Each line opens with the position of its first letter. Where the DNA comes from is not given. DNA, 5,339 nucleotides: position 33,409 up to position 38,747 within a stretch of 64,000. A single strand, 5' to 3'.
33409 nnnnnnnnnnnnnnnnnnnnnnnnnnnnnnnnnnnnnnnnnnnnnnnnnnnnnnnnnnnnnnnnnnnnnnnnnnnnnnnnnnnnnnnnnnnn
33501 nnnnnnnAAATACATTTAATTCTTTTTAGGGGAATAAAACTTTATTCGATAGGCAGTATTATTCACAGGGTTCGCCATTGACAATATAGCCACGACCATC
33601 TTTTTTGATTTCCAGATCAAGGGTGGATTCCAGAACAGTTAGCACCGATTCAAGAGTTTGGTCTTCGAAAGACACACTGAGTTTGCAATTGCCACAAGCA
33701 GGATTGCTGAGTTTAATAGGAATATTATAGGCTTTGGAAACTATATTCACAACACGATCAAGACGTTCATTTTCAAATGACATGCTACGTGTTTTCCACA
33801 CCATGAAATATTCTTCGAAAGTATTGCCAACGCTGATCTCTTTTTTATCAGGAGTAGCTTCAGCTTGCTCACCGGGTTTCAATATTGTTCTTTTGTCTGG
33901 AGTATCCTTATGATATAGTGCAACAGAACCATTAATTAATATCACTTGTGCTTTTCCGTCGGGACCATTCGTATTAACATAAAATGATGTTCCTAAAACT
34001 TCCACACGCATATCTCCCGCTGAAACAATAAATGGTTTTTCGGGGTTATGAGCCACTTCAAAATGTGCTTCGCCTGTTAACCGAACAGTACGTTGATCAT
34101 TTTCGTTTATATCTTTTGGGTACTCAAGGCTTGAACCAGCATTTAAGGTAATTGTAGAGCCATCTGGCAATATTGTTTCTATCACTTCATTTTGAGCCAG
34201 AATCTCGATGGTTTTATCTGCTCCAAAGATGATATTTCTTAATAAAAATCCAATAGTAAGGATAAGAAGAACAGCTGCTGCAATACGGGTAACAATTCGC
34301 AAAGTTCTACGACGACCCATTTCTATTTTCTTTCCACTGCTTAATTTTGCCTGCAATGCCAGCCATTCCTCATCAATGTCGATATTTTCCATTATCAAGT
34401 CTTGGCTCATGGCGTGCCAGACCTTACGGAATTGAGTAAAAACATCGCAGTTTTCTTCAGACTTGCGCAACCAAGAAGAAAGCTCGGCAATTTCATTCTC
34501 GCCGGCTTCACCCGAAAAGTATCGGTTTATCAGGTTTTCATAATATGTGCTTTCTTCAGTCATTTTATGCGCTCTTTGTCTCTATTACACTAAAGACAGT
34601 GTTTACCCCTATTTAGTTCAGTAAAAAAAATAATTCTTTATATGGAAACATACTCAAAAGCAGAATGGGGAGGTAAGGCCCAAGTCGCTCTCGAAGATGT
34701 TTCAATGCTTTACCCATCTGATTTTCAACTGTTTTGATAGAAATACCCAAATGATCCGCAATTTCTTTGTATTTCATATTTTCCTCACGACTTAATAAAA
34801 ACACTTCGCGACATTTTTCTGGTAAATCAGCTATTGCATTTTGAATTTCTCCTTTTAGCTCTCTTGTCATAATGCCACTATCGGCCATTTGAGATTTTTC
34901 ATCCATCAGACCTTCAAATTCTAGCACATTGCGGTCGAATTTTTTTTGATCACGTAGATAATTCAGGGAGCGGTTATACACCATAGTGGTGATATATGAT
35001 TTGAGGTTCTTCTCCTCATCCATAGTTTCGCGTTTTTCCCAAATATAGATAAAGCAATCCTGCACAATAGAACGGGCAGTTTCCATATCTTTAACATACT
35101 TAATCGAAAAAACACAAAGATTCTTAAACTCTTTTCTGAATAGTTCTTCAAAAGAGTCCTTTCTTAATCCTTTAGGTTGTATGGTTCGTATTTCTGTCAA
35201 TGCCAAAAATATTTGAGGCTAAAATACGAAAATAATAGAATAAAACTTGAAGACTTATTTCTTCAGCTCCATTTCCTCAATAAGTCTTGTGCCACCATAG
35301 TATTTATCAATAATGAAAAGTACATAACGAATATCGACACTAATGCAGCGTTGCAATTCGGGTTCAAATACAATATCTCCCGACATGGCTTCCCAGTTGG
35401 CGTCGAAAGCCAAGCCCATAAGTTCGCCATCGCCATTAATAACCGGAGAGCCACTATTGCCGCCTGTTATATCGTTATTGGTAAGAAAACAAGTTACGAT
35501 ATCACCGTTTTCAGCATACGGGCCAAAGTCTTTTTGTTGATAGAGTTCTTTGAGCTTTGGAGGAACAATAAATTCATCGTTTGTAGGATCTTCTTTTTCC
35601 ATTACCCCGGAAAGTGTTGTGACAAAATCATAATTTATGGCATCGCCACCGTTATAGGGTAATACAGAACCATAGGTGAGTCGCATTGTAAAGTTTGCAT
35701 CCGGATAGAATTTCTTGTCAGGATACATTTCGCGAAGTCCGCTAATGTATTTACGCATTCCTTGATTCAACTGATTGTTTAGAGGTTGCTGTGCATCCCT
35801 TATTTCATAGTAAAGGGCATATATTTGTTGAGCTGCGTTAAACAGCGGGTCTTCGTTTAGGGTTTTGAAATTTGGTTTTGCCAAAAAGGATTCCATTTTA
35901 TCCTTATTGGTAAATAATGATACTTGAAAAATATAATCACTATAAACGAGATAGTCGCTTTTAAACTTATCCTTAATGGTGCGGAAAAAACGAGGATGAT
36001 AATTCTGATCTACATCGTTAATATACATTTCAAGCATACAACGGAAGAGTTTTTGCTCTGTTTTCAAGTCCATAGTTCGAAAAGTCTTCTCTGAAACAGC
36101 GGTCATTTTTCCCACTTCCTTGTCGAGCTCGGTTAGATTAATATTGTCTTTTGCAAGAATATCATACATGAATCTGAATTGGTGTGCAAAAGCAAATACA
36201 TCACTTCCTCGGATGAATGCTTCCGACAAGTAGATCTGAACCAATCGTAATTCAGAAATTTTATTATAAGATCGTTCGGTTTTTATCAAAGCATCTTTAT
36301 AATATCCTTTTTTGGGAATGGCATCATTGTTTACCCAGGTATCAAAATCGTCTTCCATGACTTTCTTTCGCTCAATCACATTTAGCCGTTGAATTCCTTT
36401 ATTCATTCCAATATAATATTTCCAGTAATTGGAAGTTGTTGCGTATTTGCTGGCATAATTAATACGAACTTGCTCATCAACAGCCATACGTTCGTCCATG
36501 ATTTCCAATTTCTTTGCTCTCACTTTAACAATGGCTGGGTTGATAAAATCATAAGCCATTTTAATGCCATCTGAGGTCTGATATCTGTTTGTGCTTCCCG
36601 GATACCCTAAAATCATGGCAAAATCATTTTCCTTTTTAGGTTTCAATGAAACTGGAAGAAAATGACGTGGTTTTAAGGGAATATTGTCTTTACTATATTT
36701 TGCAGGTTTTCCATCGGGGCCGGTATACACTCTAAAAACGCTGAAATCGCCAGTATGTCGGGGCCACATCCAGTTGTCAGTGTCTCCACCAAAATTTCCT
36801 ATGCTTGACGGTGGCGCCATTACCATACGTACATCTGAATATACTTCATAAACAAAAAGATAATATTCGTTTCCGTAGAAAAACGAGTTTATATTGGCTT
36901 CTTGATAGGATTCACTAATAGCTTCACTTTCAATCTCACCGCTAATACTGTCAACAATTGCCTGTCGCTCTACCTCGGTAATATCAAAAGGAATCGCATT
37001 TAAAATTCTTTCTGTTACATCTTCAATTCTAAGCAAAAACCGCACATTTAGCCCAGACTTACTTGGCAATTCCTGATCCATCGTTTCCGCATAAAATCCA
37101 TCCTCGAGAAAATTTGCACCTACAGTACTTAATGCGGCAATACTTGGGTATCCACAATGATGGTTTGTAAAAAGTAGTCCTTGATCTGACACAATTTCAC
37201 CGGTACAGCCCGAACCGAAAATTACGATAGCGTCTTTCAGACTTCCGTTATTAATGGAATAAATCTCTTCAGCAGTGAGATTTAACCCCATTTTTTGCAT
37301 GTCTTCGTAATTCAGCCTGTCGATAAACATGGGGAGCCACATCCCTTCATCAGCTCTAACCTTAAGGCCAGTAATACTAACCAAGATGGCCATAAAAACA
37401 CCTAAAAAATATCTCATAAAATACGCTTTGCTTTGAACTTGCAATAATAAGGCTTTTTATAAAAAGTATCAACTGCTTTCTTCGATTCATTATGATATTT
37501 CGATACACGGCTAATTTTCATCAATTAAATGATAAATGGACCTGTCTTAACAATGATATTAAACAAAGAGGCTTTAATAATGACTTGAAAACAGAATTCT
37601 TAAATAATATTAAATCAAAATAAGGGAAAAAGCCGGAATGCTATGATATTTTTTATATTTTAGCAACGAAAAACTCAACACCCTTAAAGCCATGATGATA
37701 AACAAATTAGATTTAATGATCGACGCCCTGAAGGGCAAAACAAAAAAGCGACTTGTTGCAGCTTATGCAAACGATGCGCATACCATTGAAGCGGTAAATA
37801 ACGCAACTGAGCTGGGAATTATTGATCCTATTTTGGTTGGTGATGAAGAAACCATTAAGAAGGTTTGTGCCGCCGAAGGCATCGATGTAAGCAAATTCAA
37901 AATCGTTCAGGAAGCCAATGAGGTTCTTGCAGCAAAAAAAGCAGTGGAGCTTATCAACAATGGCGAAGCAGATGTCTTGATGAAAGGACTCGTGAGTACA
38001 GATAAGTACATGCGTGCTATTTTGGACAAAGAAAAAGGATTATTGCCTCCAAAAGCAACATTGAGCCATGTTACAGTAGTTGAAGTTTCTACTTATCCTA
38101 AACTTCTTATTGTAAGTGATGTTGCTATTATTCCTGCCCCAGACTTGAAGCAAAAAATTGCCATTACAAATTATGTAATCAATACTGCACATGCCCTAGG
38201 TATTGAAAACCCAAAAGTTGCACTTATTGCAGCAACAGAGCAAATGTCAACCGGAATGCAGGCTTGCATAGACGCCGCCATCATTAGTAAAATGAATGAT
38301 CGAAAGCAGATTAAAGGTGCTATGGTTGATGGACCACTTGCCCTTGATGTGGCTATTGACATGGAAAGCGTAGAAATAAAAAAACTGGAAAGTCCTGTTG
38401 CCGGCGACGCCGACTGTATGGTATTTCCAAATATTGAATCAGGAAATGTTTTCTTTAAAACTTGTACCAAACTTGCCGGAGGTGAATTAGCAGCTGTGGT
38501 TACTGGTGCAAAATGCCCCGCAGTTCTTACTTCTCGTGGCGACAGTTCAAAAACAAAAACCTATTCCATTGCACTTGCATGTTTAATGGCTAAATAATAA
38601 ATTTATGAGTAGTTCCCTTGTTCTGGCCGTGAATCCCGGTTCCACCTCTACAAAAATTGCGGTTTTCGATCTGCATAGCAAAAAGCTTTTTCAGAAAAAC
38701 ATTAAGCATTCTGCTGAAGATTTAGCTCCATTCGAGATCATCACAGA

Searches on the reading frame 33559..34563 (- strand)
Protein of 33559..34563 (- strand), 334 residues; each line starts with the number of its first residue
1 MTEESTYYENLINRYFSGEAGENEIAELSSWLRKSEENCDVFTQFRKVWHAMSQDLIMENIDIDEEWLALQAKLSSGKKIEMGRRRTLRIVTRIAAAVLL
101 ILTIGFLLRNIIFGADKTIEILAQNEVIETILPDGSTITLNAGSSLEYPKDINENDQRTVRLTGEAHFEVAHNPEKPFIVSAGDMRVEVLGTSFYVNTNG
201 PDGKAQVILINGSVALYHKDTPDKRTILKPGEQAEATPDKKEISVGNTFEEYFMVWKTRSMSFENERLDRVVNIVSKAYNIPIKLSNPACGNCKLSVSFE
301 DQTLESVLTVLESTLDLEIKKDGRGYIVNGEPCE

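Call 68: search_protein_families(library=pfam, proteins=[window:33559-34563:-], max_evalue=0.00001)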
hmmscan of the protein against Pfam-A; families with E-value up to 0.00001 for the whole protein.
window:33559-34563:- (334 aa): 2 families
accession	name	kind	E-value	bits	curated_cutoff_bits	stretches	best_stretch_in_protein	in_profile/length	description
PF04773.18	FecR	-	2.3e-16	60.4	24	1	124-214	7-96/97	FecR protein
PF16344.10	FecR_C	-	5.4e-13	49.2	24.4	1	261-328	2-70/70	FecR, C-terminal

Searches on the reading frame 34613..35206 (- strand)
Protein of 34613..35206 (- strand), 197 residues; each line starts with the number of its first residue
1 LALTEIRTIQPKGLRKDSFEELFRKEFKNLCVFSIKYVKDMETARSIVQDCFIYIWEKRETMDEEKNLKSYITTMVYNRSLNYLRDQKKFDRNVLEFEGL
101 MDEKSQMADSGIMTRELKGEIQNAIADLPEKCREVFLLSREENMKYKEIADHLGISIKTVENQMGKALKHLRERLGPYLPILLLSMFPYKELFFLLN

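Call 68: search_protein_families(library=pfam, proteins=[window:34613-35206:-], max_evalue=0.00001)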
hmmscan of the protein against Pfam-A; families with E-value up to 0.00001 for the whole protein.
window:34613-35206:- (197 aa): 3 families
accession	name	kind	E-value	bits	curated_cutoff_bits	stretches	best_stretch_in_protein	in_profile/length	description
PF08281.18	Sigma70_r4_2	-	7.7e-18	64.3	25.7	1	120-171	3-54/54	Sigma-70, region 4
PF04545.22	Sigma70_r4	-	9.1e-11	41.5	24.1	1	124-173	1-50/50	Sigma-70, region 4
PF04542.20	Sigma70_r2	-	1.6e-08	34.6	24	1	36-89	15-70/71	Sigma-70 region 2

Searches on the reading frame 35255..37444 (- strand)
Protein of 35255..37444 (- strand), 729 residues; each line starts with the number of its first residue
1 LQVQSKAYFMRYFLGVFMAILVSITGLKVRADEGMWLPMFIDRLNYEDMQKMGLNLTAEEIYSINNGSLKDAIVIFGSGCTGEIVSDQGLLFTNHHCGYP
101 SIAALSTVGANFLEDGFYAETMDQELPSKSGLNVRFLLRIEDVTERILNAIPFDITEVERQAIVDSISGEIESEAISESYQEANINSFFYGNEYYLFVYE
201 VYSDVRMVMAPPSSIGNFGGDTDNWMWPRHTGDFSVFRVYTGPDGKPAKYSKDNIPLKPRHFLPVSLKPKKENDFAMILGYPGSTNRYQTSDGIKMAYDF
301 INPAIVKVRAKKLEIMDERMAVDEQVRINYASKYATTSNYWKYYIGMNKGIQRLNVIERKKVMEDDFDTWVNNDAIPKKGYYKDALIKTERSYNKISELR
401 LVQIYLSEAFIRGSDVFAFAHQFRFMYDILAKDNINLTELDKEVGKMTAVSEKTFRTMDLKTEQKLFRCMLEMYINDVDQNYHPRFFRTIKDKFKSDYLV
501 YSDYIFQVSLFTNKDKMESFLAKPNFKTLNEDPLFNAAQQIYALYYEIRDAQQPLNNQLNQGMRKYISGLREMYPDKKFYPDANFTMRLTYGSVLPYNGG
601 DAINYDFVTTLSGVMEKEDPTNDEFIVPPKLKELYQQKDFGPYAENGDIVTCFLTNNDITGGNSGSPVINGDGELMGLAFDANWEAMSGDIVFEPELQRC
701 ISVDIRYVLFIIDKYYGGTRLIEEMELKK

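Call 69: search_protein_families(library=pfam, proteins=[window:35255-37444:-], max_evalue=0.00001)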
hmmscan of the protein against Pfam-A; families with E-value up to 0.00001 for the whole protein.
window:35255-37444:- (729 aa): 2 families
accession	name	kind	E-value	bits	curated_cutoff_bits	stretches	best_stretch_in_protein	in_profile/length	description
PF10459.15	Peptidase_S46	-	2.7e-234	780.4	22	1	31-726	1-697/698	Peptidase S46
PF13365.12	Trypsin_2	-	1.1e-06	29.9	27.6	0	651-678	117-144/144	Trypsin-like peptidase domain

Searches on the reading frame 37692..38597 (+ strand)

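Call 69: search_protein_families(library=pfam, proteins=[window:37692-38597:+], max_evalue=0.00001)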
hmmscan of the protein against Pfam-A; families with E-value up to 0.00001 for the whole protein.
window:37692-38597:+ (301 aa): 1 family
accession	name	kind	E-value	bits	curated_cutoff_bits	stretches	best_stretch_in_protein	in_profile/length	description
PF01515.24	PTA_PTB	-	8.8e-48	163.7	24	2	79-297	103-319/319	Phosphate acetyl/butaryl transferase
